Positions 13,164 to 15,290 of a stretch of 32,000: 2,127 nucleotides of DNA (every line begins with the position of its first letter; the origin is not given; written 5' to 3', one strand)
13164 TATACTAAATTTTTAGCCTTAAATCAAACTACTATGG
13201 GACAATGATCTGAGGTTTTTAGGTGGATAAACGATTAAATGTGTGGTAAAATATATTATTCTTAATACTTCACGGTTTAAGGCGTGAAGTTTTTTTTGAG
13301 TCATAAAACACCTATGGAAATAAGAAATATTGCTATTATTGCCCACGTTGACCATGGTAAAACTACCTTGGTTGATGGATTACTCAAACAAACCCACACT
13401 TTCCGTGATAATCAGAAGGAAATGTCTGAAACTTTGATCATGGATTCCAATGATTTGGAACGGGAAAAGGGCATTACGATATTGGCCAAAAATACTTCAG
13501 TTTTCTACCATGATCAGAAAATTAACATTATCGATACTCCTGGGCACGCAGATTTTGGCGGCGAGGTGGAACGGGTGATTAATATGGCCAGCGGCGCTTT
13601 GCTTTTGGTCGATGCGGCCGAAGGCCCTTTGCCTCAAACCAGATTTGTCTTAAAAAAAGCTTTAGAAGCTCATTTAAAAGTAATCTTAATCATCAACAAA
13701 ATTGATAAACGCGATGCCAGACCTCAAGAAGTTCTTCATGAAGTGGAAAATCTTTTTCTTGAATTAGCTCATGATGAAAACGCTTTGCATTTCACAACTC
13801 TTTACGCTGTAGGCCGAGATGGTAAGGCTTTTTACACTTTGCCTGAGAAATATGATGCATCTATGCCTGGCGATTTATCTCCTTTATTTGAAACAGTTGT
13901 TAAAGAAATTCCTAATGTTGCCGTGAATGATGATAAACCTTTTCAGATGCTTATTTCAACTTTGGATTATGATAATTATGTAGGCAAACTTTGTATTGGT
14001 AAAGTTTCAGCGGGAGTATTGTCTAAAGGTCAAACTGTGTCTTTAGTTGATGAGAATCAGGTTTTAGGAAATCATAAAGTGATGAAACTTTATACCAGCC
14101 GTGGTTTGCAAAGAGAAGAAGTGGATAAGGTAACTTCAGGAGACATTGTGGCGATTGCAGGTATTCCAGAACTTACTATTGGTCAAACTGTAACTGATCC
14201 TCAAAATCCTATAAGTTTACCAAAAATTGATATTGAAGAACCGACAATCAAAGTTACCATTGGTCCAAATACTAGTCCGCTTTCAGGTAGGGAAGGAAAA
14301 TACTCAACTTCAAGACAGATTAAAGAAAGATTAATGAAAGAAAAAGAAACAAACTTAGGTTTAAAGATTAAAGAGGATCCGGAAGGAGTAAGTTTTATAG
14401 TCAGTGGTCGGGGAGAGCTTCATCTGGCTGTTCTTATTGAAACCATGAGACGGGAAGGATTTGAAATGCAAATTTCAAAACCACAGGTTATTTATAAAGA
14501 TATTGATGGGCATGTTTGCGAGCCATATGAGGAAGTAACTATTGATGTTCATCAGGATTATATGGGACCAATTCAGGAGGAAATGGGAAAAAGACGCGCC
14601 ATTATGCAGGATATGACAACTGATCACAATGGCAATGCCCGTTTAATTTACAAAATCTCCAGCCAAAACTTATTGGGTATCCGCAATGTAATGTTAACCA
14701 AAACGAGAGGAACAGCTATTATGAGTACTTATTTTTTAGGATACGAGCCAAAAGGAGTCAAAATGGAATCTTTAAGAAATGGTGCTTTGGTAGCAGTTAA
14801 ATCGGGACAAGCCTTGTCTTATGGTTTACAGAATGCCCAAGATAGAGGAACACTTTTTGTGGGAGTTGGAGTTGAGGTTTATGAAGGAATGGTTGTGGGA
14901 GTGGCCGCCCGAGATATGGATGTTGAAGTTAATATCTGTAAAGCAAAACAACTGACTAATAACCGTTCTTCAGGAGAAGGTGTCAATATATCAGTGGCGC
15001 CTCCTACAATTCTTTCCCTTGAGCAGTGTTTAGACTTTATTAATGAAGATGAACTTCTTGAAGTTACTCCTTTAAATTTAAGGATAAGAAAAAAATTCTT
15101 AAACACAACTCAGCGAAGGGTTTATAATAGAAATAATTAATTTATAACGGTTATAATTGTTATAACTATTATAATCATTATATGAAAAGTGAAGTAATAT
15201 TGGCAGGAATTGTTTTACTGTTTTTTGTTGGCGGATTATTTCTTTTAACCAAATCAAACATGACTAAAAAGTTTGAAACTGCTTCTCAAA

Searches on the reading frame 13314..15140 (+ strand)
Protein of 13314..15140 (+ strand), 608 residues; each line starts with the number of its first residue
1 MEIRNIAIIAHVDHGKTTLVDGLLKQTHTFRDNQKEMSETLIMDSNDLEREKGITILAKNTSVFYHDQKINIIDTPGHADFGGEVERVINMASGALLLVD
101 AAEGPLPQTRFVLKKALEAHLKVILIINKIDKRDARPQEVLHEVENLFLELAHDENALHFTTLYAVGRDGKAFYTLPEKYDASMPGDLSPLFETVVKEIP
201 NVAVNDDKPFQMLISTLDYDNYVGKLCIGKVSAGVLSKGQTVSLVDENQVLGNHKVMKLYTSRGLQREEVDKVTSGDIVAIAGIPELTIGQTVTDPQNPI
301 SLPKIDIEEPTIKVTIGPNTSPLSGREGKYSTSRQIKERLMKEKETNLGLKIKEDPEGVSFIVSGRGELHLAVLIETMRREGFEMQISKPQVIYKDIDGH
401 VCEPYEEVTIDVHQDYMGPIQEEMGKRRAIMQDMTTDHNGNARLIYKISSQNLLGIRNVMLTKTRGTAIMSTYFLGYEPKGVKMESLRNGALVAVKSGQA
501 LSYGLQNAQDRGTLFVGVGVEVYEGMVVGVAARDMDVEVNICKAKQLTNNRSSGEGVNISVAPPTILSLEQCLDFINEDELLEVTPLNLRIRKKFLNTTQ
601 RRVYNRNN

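Call 47: search_protein_families(library=pfam, max_evalue=1, proteins=[P0010, P0011, L050:628-921:+, L050:933-1430:+, L050:1972-2955:+])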
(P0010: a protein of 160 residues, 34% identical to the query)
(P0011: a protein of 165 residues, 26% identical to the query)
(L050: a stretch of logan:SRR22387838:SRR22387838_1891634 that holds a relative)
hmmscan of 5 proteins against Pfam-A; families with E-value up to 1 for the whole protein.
P0010 (160 aa): 1 family
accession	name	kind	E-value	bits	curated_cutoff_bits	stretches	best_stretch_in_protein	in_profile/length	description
PF25429.1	zf-POGZ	-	0.58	11.1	27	0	74-86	16-28/43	POGZ-like double zinc finger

P0011 (165 aa): 1 family
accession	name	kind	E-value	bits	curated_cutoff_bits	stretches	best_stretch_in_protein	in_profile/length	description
PF23285.1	DUF7078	-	0.14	12.9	23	1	104-151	39-86/89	Domain of unknown function (DUF7078)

L050:628-921:+ (97 aa): 1 family
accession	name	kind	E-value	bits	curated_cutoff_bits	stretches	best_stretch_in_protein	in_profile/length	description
PF15285.11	BH3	-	0.17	12.3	25.5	0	83-90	16-23/25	Beclin-1 BH3 domain, Bcl-2-interacting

L050:933-1430:+ (165 aa): 2 families
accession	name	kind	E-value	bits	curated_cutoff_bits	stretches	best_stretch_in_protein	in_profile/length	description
PF13567.11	DUF4131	-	0.24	11.5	31.6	1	5-54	6-58/165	Domain of unknown function (DUF4131)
PF13630.11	SdpI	-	0.91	10.2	28.2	0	4-41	30-68/71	SdpI/YfhL protein family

L050:1972-2955:+ (327 aa): 0 families

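Call 48: search_protein_families(library=phrogs, max_evalue=1, proteins=[P0010, P0011, L050:628-921:+, L050:933-1430:+, L050:1972-2955:+])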
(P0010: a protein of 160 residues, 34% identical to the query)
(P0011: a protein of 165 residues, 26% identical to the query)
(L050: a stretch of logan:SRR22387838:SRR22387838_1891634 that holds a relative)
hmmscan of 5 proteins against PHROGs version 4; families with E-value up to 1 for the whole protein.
P0010 (160 aa): 3 families
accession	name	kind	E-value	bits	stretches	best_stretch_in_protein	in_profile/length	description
phrog_12921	-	unknown function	0.13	13.5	1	110-132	3-25/55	-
phrog_2834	-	unknown function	0.17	12.8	0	124-153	47-68/78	-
phrog_4875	-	unknown function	0.18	13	0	121-146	17-42/77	-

P0011 (165 aa): 0 families

L050:628-921:+ (97 aa): 1 family
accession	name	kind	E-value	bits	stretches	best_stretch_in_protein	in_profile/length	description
phrog_24020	-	unknown function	0.36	11.7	1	64-81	23-40/49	-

L050:933-1430:+ (165 aa): 2 families
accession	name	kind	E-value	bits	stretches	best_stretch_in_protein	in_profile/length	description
phrog_14504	-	unknown function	0.19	12.6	1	82-126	148-191/193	-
phrog_28933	-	unknown function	0.2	13.1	1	104-130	51-77/78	-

L050:1972-2955:+ (327 aa): 0 families

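Call 86: search_protein_families(library=ncbifam, max_evalue=1, proteins=[P0001, P0002, P0003, P0004, P0005, P0006, L050:628-921:+, L050:933-1430:+, L050:1972-2955:+])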
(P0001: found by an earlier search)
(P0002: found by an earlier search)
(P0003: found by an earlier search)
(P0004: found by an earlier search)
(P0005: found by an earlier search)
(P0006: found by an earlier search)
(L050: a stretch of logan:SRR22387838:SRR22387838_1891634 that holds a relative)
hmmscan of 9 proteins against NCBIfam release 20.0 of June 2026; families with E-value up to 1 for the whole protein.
P0001 (87 aa): 1 family
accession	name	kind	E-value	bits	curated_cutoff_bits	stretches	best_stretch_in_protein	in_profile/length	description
NF007444.0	PRK09997.1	equivalog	0.15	11.5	465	1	11-60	121-169/258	hydroxypyruvate isomerase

P0002 (86 aa): 0 families

P0003 (88 aa): 0 families

P0004 (65 aa): 0 families

P0005 (62 aa): 0 families

P0006 (139 aa): 1 family
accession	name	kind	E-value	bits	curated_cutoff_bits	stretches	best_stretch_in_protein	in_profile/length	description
TIGR03988.1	antisig_RsrA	equivalog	0.0045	17.1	62.5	1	107-127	21-41/77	mycothiol system anti-sigma-R factor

L050:628-921:+ (97 aa): 1 family
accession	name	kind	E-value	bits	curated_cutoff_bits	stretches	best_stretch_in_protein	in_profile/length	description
TIGR02240.1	PHA_depoly_arom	equivalog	0.098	12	250.6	1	20-64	114-158/276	poly(3-hydroxyalkanoate) depolymerase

L050:933-1430:+ (165 aa): 0 families

L050:1972-2955:+ (327 aa): 0 families
